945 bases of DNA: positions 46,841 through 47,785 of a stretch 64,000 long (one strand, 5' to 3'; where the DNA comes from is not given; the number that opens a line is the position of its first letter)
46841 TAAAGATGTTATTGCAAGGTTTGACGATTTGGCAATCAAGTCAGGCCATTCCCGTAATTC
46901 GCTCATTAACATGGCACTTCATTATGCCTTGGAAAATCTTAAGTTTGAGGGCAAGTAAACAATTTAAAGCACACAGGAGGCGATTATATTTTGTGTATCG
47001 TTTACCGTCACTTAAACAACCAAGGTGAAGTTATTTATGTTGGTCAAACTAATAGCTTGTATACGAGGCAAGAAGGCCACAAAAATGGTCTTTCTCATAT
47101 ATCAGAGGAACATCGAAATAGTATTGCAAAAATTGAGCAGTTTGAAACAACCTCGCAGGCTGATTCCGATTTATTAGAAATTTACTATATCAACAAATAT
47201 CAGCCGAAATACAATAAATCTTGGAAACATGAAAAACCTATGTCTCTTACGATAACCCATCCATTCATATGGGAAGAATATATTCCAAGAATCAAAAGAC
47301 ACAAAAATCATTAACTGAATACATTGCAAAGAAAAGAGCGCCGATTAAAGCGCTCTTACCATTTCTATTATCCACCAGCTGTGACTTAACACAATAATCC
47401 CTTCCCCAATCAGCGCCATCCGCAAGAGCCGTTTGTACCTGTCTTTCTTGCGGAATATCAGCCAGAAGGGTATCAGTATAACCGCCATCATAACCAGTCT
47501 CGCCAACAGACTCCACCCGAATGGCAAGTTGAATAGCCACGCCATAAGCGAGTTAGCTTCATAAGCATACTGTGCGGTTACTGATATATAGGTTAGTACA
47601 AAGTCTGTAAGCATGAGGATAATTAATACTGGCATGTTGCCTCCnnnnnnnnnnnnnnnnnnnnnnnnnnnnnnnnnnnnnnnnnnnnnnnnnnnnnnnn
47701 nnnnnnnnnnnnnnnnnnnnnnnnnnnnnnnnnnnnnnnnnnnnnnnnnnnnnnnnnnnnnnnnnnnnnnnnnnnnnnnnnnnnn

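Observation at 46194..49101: Island of three type IV pilin-like genes between the tail fibres and the lysis cassette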

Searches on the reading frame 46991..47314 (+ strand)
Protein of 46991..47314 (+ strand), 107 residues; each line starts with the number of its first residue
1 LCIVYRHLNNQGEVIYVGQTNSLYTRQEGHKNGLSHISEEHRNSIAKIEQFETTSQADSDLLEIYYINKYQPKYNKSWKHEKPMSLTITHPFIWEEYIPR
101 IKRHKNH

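Call 4: search_protein_families(library=pfam, proteins=[window:46991-47314:+], max_evalue=0.1)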
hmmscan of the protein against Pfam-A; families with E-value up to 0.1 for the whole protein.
window:46991-47314:+ (107 aa): 1 family
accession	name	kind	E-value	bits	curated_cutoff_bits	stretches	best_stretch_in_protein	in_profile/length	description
PF01541.30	GIY-YIG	-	2.4e-09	37.8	22.6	1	1-75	1-78/78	GIY-YIG catalytic domain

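Call 5: search_protein_families(library=phrogs, proteins=[window:46991-47314:+], max_evalue=0.01)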
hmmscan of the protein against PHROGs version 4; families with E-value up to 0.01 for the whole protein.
window:46991-47314:+ (107 aa): 8 families
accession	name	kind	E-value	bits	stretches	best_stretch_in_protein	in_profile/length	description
phrog_35456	-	unknown function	1.1e-13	52.3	1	3-76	8-82/189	-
phrog_2937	-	unknown function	3.7e-09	37.4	1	1-82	1-80/244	-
phrog_22664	-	unknown function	9.7e-07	28.7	1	4-87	20-105/610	-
phrog_16880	-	DNA, RNA and nucleotide metabolism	7.1e-06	27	1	3-81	8-81/162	endonuclease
phrog_19235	-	unknown function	2.8e-05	24.7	1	5-84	24-102/251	-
phrog_314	-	DNA, RNA and nucleotide metabolism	0.0003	20.8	1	1-78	178-264/574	homing endonuclease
phrog_1111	-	DNA, RNA and nucleotide metabolism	0.00088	20.1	0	8-37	41-70/139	endonuclease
phrog_3312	-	DNA, RNA and nucleotide metabolism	0.0026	18.8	1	3-79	7-78/175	endonuclease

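Call 6: search_protein_families(library=ncbifam, proteins=[window:46991-47314:+], max_evalue=0.01)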
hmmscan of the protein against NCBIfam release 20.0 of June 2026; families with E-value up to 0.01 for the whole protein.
window:46991-47314:+ (107 aa): 9 families
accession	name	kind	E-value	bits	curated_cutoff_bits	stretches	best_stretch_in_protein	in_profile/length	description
TIGR00194.1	uvrC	equivalog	1.4e-09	37.3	285.45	1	4-83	14-94/574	excinuclease ABC subunit UvrC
NF005906.0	PRK07883.1-4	equivalog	1.8e-07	29.9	495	1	2-82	216-299/563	DEDD exonuclease domain-containing protein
NF001824.0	PRK00558.1-5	equivalog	7.2e-07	28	451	1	4-102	20-118/652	excinuclease ABC subunit UvrC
NF011264.0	PRK14670.1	equivalog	6.7e-06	24.6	1021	1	4-90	21-109/602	excinuclease ABC subunit C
NF011261.0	PRK14667.1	equivalog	3.3e-05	22.6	818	1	8-83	22-99/567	excinuclease ABC subunit C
NF011260.0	PRK14666.1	equivalog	9.7e-05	21.3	649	1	4-85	15-99/698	excinuclease ABC subunit C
NF011262.0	PRK14668.1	equivalog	0.00017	20.1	544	1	4-87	19-101/577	excinuclease ABC subunit C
NF005907.0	PRK07883.1-5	equivalog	0.00025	19.6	454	1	4-89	233-321/584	DEDD exonuclease domain-containing protein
NF011266.0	PRK14672.1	equivalog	0.00026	19.5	1504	1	4-88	24-109/691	excinuclease ABC subunit C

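Call 105: search_protein_families(library=padloc, proteins=[window:46991-47314:+], max_evalue=0.01)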
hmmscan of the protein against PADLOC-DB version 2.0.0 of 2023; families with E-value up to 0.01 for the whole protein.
window:46991-47314:+ (107 aa): 0 families

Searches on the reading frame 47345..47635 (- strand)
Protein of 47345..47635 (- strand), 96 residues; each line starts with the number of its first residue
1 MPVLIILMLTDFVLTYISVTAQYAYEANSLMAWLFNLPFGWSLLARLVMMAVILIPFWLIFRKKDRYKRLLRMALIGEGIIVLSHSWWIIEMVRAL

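Call 4: search_protein_families(library=pfam, proteins=[window:47345-47635:-], max_evalue=0.1)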
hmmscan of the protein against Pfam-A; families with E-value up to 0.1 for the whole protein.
window:47345-47635:- (96 aa): 1 family
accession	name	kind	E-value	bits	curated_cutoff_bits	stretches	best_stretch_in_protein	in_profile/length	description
PF18902.5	DUF5658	-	8.2e-13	49.4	25.2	1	6-85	2-81/82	Domain of unknown function (DUF5658)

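Call 5: search_protein_families(library=phrogs, proteins=[window:47345-47635:-], max_evalue=0.01)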
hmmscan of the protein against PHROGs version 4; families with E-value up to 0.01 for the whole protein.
window:47345-47635:- (96 aa): 0 families

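Call 6: search_protein_families(library=ncbifam, proteins=[window:47345-47635:-], max_evalue=0.01)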
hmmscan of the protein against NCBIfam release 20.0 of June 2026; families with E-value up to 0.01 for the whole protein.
window:47345-47635:- (96 aa): 0 families

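Call 38: find_homologous_proteins(query=window:47345-47635:-)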
Query window:47345-47635:- (96 aa): 6 proteins with E <= 0.001 among 9 candidates.
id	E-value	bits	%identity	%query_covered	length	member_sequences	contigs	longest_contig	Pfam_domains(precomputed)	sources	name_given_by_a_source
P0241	1.4e-53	197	100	100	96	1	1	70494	PF18902.6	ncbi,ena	ncbi:MAG: DUF5658 family protein [Candidatus Babeliales bacterium]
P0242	6.8e-46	172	91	90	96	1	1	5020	PF18902.6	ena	-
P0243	6.4e-44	166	90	93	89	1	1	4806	PF18902.6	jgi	jgi:hypothetical protein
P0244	5.2e-42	160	82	94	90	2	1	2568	PF18902.6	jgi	-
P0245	1.3e-41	158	82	100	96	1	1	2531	PF18902.6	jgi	jgi:hypothetical protein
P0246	2.2e-39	151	76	100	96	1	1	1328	PF18902.6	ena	-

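Call 39: find_encoding_contigs(protein=P0242, flank=6000, max_places=3)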
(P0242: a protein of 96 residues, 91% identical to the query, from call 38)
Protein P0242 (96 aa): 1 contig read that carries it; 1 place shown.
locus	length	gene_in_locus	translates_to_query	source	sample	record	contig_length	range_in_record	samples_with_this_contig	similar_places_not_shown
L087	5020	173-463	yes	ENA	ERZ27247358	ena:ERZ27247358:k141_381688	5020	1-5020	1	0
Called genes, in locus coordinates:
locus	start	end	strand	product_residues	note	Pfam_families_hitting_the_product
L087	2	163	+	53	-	?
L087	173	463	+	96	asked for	PF18902:DUF5658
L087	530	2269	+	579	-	-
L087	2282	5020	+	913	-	?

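Call 40: find_encoding_contigs(protein=P0245, flank=6000, max_places=3)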
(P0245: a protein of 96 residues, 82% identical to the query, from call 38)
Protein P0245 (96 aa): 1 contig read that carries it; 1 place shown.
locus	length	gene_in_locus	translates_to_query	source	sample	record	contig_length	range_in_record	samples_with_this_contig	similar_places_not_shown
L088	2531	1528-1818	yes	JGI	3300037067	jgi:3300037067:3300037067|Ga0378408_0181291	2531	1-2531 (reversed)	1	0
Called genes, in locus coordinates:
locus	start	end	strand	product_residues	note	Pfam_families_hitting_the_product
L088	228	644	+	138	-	PF07963:N_methyl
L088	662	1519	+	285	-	-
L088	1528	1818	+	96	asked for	PF18902:DUF5658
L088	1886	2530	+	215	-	?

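Call 41: find_encoding_contigs(protein=P0244, flank=6000, max_places=3)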
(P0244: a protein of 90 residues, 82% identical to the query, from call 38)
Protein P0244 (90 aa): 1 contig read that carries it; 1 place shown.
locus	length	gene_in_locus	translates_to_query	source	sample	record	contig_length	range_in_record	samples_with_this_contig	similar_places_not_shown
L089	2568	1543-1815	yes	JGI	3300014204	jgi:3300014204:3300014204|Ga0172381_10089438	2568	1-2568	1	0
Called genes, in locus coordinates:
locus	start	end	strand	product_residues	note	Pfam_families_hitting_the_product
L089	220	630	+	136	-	PF07963:N_methyl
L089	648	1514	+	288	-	-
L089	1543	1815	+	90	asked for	PF18902:DUF5658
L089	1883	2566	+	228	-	?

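Call 54: find_related_loci(query=A3, collection=viral_contigs, flank=8000)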
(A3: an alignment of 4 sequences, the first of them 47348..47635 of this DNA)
Query A3 (96 aa) in viral_contigs; peptide patterns used: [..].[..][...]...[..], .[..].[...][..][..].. (x = any residue, [..] = any of these).
52 stretches matched a pattern; 1 encode a relative of the query (tblastn E <= 1e-3); 1 distinct loci.
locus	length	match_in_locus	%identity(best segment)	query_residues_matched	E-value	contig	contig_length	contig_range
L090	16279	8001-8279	45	1-93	3e-21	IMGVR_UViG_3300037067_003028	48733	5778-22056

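Call 59: find_related_loci(query=A3, collection=metagenome_contigs, flank=6000)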
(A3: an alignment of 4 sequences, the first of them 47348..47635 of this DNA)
Query A3 (96 aa) in metagenome_contigs; peptide patterns used: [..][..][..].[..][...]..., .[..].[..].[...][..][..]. (x = any residue, [..] = any of these).
190 stretches matched a pattern; 2 encode a relative of the query (tblastn E <= 1e-3); 2 distinct loci.
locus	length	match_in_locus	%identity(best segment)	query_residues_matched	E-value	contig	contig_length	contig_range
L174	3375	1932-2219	100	1-96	3e-61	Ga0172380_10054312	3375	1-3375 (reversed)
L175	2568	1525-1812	79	1-96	1e-49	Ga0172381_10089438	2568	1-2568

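Call 91: search_dna_similar(query=window:47348-47635:-, collection=phages, mode=protein, max_evalue=0.01, max_rows=30)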
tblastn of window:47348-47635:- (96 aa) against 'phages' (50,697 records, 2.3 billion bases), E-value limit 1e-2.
No match.

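Call 100: predict_structure(alignment_id=A9)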
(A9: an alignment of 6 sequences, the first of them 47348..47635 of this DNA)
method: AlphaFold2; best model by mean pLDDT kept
length: 96 residues; sequences in the alignment: 6
mean_pLDDT: 64.7   pTM: 0.31
mean pLDDT of the five models: 64.7, 64.2, 62.2, 60.2, 58.1
residues with pLDDT >= 90: 0; 70-90: 27; 50-70: 60; < 50: 9
segments of 3 or more residues with pLDDT < 50: 87-89, 91-96
pLDDT, mean of each block of 10 residues (from residue 1): 81 77 64 62 69 70 59 58 53 45
secondary structure, 60 per line:
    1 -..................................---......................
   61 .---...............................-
elements in order: H2-35 H39-61 H65-95

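Call 104: fold_search(model_id=the predicted structure, library=viral)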
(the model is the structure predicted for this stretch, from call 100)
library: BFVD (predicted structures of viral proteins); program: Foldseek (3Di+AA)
matches with E <= 10: 8; with E <= 0.001: 0
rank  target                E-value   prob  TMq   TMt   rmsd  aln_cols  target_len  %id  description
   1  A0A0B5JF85            2.5e+00  0.04  0.17  0.13  10.9        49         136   18  Uncharacterized protein [Pandoravirus inopinatum]
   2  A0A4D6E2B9            5.2e+00  0.06  0.35  0.35  11.7        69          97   19  Uncharacterized protein [Gordonia phage GodonK]
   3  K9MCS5                7.7e+00  0.04  0.34  0.24   8.3        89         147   16  (no name in the UniProt tables at hand)
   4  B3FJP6                7.7e+00  0.02  0.20  0.18  13.0        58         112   16  Uncharacterized protein [Pseudomonas phage 201phi2-1]
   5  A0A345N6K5            9.0e+00  0.03  0.22  0.24   5.0        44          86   25  (no name in the UniProt tables at hand)
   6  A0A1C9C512            9.7e+00  0.06  0.43  0.17   5.8        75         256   12  Uncharacterized protein [Heterosigma akashiwo virus 01]
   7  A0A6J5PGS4            9.7e+00  0.04  0.33  0.35   6.0        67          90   12  Uncharacterized protein [uncultured Caudovirales phage]
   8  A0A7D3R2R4            9.7e+00  0.04  0.34  0.16   5.3        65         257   31  SMODS and SLOG-associating 2TM effector domain-containing protein [Fadolivirus FV1/VV64]

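Call 105: search_protein_families(library=padloc, proteins=[window:47345-47635:-], max_evalue=0.01)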
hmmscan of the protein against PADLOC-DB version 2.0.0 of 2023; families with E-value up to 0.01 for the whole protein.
window:47345-47635:- (96 aa): 0 families
